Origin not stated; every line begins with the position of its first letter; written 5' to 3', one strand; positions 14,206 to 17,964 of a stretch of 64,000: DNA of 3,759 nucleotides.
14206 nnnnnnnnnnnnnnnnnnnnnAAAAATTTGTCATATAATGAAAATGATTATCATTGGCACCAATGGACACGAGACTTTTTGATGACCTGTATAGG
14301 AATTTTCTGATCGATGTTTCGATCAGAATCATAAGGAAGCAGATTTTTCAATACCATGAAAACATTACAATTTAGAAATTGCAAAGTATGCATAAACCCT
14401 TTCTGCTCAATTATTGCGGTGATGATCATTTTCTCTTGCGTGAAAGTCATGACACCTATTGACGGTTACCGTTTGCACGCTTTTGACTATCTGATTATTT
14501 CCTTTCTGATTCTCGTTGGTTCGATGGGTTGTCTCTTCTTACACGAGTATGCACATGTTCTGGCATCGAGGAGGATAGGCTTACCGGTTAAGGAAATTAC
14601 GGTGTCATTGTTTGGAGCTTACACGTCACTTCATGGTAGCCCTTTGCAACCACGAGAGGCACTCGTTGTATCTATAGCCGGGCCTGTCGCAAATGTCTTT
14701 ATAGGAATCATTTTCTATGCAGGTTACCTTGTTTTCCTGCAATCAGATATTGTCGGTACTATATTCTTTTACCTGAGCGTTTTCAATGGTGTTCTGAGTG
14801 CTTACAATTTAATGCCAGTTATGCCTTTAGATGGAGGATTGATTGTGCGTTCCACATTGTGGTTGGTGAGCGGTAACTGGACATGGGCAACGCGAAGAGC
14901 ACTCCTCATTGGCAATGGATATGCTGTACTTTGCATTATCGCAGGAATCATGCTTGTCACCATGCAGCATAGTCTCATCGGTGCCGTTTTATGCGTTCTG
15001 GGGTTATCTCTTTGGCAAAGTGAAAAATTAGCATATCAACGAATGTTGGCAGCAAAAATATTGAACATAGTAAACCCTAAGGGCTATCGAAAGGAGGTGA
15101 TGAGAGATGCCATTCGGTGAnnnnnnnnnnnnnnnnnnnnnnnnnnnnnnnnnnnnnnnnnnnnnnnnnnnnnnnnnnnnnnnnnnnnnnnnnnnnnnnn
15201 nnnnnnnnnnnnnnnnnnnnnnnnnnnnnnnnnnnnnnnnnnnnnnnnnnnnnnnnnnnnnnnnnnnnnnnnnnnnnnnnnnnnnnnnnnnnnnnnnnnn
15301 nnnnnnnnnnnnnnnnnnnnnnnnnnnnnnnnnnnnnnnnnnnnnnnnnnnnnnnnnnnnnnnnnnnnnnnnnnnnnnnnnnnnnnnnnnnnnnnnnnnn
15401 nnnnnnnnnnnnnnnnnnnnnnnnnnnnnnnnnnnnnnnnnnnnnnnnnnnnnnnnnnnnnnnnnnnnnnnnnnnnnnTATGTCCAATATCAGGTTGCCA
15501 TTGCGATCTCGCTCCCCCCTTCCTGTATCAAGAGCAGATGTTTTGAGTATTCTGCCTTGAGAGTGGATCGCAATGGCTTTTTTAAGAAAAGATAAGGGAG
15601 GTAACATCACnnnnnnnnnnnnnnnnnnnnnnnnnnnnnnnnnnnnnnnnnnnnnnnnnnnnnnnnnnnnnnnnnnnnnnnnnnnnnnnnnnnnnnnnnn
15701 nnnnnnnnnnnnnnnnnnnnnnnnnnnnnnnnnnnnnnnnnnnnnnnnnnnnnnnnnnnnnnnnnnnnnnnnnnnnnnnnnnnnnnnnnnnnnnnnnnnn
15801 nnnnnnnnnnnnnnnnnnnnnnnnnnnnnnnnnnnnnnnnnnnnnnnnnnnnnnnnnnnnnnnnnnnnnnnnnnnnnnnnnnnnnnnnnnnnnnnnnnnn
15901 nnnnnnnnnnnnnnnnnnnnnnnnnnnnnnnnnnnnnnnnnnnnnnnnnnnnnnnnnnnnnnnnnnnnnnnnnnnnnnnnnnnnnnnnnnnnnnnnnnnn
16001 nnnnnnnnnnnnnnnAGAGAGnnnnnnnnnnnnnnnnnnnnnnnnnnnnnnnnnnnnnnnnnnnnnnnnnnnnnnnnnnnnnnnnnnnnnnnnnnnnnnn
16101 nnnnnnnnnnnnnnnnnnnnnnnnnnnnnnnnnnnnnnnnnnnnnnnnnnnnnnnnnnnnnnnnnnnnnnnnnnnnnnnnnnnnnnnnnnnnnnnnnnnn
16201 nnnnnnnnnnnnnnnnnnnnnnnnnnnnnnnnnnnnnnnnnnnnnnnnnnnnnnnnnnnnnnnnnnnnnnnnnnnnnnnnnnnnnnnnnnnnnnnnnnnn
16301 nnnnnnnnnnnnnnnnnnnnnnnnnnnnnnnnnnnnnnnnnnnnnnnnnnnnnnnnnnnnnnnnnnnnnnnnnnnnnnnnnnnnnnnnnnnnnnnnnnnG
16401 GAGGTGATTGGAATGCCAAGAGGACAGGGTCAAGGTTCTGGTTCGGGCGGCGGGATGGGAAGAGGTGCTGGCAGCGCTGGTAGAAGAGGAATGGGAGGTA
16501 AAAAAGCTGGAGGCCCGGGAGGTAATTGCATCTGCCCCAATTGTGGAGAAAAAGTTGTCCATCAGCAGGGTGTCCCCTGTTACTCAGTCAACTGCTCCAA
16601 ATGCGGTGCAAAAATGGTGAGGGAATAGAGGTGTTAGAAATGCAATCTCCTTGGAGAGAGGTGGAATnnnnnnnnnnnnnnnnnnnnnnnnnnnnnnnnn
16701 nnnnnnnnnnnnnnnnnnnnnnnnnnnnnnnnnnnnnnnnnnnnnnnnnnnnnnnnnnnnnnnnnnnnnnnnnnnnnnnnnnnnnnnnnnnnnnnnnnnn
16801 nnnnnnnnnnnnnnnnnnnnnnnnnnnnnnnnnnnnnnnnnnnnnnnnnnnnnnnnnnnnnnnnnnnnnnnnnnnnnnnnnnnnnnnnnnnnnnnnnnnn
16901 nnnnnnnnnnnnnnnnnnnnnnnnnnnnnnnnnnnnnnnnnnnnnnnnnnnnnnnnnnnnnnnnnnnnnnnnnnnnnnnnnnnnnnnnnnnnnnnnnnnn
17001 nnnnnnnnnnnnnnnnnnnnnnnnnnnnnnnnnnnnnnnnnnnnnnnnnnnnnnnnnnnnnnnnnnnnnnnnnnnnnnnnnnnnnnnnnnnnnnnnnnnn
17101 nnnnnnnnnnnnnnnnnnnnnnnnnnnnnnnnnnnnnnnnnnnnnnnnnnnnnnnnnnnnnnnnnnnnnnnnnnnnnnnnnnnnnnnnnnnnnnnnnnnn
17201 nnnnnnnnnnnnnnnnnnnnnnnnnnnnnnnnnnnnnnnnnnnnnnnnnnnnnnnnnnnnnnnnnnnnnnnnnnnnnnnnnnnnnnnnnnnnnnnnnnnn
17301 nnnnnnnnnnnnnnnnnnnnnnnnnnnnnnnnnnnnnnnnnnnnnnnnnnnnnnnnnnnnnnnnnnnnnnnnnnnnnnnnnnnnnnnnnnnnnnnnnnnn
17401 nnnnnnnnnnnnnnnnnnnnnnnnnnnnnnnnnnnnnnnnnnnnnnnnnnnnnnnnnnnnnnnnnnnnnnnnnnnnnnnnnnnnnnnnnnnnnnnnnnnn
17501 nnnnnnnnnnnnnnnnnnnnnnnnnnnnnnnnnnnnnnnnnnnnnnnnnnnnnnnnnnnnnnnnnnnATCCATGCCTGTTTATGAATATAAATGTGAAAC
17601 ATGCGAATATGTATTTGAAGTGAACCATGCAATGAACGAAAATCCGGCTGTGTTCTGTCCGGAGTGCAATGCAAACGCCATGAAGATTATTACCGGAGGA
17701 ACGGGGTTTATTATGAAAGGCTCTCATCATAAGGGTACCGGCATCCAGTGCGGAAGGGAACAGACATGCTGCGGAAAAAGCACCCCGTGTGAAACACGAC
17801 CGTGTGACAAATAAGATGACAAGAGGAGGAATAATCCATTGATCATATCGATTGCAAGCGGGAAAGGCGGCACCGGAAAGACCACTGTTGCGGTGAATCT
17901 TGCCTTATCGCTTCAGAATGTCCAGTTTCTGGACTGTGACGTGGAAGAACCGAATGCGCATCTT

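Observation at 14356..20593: A conserved but functionally unassigned metallocluster-handling gene string, apparently under Fur control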

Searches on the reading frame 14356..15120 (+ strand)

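Call 4: search_protein_families(library=pfam, proteins=[window:14356-15120:+], max_evalue=0.01)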
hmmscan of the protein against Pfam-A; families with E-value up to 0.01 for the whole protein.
window:14356-15120:+ (254 aa): 1 family
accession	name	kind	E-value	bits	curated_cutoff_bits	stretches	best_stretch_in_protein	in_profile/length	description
PF02163.28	Peptidase_M50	-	7.3e-17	61.9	27.2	2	56-127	6-103/221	Peptidase family M50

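Call 7: search_protein_families(library=ncbifam, proteins=[window:14356-15120:+], max_evalue=0.001)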
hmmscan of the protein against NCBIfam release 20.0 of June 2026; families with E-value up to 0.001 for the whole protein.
window:14356-15120:+ (254 aa): 1 family
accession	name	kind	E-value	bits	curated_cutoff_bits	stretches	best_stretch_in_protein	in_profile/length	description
NF041824.1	daptide_HExxH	equivalog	0.00049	19.4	300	1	18-164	133-280/379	daptide biosynthesis intramembrane metalloprotease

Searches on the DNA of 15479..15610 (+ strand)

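Call 74: build_rna_model(alignment_id=A5)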
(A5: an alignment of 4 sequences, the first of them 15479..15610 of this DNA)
Model R1 built from alignment A5 (4 sequences, 132 columns); structure: RNAalifold consensus.
model positions 130; base pairs 25; branch points 0; effective number of sequences 1.3; information 0.59 bits per position. Calibrated on 0.2 Mb of random sequence (short: E-values are rough).
structure used (alignment columns):
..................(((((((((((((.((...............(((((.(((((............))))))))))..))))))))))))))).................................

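Call 76: search_with_rna_model(model_id=R1, sources=[window, L084, L085, L086, L087, L088, L089, L090, L091, L092, L093, L094, L095, L096, L097, L098, L099, L100, L101, L102, L103, L104, L105, L106, L107, L108, L109, L110, L111, L112, L113, L114, L115, L116, L117, L118, L119, L120, L121, L122, L123, L124, L125, L126, L127, L128, L129, L130, L131, L132, L133, L134, L135, L136, L137, L138, L139, L140, L141, L142, L143, L144, L145, L146, L147, L148, L149, L150, L151, L152, L153, L160, L001, L003, L004, L005, L008, L013, L014, L016, L017, L025, L028, L030, L031, L034, L035, L044, L048, L054, L055, L057, L061, L062, L063, L064, L067, L068, L072, L073], max_evalue=1, make_alignment=true)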
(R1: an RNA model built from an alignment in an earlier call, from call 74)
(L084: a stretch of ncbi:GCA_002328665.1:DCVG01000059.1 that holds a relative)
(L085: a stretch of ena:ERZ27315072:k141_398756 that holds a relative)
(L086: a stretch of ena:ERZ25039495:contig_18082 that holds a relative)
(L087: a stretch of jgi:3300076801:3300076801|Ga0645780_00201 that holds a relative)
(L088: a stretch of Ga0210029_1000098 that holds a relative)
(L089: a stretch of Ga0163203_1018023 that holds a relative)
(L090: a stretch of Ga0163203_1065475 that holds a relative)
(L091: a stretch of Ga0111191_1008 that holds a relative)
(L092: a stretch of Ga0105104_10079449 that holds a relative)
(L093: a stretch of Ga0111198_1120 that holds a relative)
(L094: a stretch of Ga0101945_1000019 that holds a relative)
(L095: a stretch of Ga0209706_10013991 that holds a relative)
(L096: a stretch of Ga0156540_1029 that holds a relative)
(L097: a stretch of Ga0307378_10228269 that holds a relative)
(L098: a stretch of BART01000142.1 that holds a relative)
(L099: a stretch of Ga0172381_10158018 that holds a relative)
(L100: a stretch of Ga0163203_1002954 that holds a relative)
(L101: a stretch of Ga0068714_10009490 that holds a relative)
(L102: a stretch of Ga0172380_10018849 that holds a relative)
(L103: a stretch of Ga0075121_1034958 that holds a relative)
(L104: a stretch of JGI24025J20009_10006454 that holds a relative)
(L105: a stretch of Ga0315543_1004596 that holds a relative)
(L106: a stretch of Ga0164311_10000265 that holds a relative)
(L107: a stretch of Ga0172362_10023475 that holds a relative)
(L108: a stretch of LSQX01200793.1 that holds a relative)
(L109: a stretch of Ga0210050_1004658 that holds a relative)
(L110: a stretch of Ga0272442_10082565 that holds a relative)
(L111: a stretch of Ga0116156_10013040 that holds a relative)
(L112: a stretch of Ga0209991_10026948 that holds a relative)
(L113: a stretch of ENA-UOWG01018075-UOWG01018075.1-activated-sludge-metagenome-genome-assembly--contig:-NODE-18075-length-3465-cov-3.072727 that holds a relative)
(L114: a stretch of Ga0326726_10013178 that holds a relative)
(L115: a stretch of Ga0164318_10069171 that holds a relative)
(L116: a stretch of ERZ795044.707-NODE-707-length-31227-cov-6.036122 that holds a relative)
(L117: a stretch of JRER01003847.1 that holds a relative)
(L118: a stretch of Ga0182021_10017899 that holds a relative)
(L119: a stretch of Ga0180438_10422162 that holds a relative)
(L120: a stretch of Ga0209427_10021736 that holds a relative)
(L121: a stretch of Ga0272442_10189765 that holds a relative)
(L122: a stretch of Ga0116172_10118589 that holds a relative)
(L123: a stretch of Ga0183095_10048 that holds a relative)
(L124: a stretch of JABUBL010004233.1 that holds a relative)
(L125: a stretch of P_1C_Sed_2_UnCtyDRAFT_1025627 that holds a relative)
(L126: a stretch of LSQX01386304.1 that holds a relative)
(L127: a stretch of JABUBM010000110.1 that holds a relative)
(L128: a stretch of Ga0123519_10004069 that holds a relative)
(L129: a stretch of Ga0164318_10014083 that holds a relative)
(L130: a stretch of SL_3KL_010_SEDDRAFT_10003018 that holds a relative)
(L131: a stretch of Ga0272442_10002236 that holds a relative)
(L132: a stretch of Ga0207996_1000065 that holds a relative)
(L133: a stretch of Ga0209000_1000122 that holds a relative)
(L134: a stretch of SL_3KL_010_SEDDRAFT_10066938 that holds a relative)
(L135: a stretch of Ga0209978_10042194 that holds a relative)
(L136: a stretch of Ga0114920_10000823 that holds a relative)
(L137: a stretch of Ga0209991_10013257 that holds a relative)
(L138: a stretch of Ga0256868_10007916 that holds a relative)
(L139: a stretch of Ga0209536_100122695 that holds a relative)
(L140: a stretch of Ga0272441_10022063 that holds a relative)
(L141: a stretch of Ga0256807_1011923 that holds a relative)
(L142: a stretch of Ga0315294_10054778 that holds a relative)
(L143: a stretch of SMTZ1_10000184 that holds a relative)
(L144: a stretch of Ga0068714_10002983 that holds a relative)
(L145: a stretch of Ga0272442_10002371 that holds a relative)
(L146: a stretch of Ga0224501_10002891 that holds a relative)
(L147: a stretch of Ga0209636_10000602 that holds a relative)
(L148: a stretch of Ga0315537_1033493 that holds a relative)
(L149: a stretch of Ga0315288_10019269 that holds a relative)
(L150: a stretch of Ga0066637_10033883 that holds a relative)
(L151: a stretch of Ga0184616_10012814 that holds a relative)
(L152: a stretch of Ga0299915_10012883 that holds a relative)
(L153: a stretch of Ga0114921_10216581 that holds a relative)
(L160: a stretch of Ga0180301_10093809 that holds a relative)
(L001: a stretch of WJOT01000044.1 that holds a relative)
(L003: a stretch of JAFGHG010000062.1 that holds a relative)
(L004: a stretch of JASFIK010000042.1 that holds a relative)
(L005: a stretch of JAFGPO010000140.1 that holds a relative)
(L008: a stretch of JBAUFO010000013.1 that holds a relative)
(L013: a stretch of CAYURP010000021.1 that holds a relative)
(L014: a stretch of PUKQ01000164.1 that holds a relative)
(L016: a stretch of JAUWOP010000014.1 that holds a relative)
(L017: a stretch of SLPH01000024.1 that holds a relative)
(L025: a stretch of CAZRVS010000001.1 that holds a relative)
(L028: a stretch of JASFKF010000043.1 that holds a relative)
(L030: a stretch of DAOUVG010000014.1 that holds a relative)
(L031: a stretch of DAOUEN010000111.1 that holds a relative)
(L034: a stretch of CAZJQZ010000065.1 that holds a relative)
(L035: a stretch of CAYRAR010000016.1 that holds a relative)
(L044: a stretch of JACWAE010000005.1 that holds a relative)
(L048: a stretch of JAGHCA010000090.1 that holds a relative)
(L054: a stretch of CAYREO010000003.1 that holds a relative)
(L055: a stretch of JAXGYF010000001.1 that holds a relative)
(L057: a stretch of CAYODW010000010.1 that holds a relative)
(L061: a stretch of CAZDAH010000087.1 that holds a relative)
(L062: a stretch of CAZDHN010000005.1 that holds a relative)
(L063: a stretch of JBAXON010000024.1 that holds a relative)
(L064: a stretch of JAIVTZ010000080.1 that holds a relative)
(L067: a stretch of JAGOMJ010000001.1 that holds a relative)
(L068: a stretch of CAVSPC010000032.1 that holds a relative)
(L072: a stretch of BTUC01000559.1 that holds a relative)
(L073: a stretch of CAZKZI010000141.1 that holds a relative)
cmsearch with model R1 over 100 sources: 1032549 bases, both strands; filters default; matches with E-value up to 1: 5.
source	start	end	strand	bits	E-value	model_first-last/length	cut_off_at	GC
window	15481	15610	+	147.4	1.4e-30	1-130/130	no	0.45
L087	6008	6136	+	144.7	5.9e-30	1-130/130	no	0.42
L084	5363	5490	+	143.2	1.3e-29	1-130/130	no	0.41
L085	385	512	+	143.2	1.3e-29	1-130/130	no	0.41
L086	8377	8504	+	138.3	1.8e-28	1-130/130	no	0.41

Alignment A7: 5 matches aligned to the model, 130 columns, each read 5' to 3' on its own strand. Consensus structure (alignment columns), stored with it:
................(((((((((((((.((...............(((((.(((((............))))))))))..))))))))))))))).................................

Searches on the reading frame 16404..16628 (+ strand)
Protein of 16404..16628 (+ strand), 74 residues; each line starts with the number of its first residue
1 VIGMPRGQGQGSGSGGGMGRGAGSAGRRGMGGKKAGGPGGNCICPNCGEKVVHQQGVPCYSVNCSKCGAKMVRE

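Call 4: search_protein_families(library=pfam, proteins=[window:16404-16628:+], max_evalue=0.01)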
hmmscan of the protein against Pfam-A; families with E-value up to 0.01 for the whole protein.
window:16404-16628:+ (74 aa): 3 families
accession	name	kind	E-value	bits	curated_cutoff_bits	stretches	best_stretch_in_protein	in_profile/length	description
PF13240.11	Zn_Ribbon_1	-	0.0039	17.4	25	0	44-51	2-9/23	zinc-ribbon domain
PF01396.24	Zn_ribbon_Top1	-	0.0054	16.9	32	0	43-56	3-16/39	Topoisomerase DNA binding C4 zinc finger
PF09297.16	Zn_ribbon_NUD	-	0.0082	16.3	24.8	0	64-73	6-15/32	NADH pyrophosphatase zinc ribbon domain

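Call 7: search_protein_families(library=ncbifam, proteins=[window:16404-16628:+], max_evalue=0.001)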
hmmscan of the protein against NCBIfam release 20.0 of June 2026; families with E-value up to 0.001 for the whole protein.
window:16404-16628:+ (74 aa): 0 families

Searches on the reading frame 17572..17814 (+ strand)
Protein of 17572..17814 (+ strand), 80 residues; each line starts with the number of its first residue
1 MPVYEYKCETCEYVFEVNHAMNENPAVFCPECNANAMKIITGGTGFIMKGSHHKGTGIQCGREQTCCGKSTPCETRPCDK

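Call 4: search_protein_families(library=pfam, proteins=[window:17572-17814:+], max_evalue=0.01)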
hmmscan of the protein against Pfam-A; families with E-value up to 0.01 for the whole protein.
window:17572-17814:+ (80 aa): 3 families
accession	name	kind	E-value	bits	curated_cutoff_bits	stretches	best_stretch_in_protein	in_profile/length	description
PF09723.15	Zn_ribbon_8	-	9e-13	48.4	34.4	1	1-40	1-41/41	Zinc ribbon domain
PF01155.25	HypA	-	0.00062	20.2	28.9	1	5-43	70-103/112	Hydrogenase/urease nickel incorporation, metallochaperone, hypA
PF02150.21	Zn_ribbon_RPB9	-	0.0054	17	25.2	0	4-17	21-33/36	RNA polymerases M/15 Kd subunit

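Call 7: search_protein_families(library=ncbifam, proteins=[window:17572-17814:+], max_evalue=0.001)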
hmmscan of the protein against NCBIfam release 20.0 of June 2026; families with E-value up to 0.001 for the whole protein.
window:17572-17814:+ (80 aa): 2 families
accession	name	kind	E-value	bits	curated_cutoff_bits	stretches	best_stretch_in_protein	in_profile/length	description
TIGR02605.1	CxxC_CxxC_SSSS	subfamily_domain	6.4e-16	58.2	31.3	1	1-51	1-51/52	FmdB family zinc ribbon protein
NF053663.1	RPWMISH_prot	domain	1.5e-07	32.1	120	1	1-45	1-45/115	RPWMISH domain-containing protein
